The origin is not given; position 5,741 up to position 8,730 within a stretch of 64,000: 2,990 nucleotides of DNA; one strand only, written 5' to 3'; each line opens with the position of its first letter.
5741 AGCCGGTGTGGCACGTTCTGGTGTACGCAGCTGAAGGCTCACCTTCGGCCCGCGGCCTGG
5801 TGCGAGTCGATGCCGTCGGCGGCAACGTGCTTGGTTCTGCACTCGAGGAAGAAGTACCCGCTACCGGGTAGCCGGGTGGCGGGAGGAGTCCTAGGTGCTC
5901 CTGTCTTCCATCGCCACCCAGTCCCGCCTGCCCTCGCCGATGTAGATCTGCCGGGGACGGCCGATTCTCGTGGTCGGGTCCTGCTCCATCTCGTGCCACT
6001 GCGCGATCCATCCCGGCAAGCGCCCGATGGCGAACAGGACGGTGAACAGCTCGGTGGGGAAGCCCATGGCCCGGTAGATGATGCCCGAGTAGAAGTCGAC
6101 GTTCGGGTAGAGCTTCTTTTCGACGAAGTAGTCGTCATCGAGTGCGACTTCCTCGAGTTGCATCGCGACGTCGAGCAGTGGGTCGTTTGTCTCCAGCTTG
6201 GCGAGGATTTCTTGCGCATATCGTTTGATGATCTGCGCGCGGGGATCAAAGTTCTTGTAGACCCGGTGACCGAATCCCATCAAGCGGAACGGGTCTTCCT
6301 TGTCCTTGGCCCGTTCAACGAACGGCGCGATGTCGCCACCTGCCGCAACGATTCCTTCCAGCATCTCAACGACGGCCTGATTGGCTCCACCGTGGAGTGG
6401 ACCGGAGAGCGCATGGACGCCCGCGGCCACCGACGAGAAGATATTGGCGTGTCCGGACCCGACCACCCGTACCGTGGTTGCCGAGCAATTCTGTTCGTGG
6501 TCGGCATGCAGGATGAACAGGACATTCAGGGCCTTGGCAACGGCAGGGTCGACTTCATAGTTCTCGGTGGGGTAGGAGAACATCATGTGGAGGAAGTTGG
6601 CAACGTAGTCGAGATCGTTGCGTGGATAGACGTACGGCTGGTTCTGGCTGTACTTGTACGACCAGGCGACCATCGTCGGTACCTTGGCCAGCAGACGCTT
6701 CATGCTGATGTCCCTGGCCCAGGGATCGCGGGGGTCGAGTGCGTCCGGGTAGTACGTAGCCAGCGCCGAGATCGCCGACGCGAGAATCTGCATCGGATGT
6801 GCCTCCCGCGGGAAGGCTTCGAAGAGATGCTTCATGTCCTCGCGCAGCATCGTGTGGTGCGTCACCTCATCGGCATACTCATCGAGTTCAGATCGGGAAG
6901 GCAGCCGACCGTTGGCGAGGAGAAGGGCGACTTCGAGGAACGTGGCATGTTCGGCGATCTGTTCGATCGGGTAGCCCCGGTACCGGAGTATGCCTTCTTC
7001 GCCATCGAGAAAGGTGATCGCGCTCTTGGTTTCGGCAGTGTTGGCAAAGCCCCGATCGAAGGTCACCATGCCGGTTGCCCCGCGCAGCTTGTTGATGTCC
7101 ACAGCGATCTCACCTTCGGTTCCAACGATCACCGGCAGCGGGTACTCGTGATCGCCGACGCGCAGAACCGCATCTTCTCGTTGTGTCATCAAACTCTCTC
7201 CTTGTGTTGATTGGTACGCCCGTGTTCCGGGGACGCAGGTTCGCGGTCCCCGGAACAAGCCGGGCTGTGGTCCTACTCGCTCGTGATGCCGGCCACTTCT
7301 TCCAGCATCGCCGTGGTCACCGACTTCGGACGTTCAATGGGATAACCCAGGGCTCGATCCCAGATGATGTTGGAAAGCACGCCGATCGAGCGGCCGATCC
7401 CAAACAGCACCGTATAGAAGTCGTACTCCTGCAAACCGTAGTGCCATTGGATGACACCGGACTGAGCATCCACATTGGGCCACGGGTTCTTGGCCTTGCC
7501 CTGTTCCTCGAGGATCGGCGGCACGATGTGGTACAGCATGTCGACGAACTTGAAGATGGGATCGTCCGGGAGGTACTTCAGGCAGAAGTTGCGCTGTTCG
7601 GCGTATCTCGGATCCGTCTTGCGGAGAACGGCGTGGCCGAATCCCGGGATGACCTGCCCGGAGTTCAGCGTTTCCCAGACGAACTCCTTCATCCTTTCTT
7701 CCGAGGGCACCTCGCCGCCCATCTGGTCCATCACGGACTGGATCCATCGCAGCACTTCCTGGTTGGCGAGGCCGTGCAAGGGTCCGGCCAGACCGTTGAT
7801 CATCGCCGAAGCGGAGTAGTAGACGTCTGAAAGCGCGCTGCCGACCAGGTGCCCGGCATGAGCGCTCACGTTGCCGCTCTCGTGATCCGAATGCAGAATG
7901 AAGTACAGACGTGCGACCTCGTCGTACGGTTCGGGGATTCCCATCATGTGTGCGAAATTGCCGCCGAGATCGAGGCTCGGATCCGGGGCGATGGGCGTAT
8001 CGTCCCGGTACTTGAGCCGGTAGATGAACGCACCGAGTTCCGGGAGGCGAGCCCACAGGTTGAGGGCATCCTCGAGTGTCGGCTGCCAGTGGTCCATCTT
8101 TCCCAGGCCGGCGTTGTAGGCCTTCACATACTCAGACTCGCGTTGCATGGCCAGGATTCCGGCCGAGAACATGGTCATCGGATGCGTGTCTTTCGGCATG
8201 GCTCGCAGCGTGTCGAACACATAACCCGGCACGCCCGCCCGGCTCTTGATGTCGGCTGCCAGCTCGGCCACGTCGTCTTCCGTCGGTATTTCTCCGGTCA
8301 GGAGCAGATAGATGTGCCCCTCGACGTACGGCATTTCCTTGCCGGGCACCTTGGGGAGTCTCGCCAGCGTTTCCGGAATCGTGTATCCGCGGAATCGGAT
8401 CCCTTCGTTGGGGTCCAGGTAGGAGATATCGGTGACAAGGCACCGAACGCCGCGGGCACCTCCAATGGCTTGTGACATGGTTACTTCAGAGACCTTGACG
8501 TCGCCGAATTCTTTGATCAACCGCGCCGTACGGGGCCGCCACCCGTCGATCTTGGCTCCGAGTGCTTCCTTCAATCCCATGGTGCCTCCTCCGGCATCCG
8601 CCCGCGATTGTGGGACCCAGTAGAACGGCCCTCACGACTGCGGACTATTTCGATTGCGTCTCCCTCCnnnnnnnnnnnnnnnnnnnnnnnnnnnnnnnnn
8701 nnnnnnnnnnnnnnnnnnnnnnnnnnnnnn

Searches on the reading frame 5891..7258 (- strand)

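Call 38: search_protein_families(library=pfam, proteins=[window:5891-7258:-], max_evalue=0.00001)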
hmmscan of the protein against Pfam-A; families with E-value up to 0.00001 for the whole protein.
window:5891-7258:- (455 aa): 1 family
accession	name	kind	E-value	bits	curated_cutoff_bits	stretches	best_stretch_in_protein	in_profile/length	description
PF00285.26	Citrate_synt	-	3.3e-138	461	27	1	70-436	1-357/357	Citrate synthase, C-terminal domain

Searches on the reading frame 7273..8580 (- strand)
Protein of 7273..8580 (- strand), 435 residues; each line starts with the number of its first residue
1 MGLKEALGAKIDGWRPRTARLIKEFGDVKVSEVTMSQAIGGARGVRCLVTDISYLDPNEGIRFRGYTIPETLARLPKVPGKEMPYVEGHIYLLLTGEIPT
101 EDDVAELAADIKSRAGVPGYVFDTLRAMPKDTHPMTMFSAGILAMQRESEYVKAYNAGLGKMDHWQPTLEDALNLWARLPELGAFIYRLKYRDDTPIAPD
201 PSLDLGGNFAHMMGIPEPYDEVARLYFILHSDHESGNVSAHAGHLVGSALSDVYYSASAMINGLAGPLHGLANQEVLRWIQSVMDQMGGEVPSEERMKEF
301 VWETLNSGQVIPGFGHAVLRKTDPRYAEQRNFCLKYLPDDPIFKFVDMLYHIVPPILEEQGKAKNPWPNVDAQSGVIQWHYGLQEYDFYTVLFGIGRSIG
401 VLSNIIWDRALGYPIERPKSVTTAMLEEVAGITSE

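Call 38: search_protein_families(library=pfam, proteins=[window:7273-8580:-], max_evalue=0.00001)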
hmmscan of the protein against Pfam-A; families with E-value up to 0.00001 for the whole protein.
window:7273-8580:- (435 aa): 1 family
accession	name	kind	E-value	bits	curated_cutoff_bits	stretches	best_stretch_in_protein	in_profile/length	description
PF00285.26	Citrate_synt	-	5e-92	309.1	27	1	41-419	1-357/357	Citrate synthase, C-terminal domain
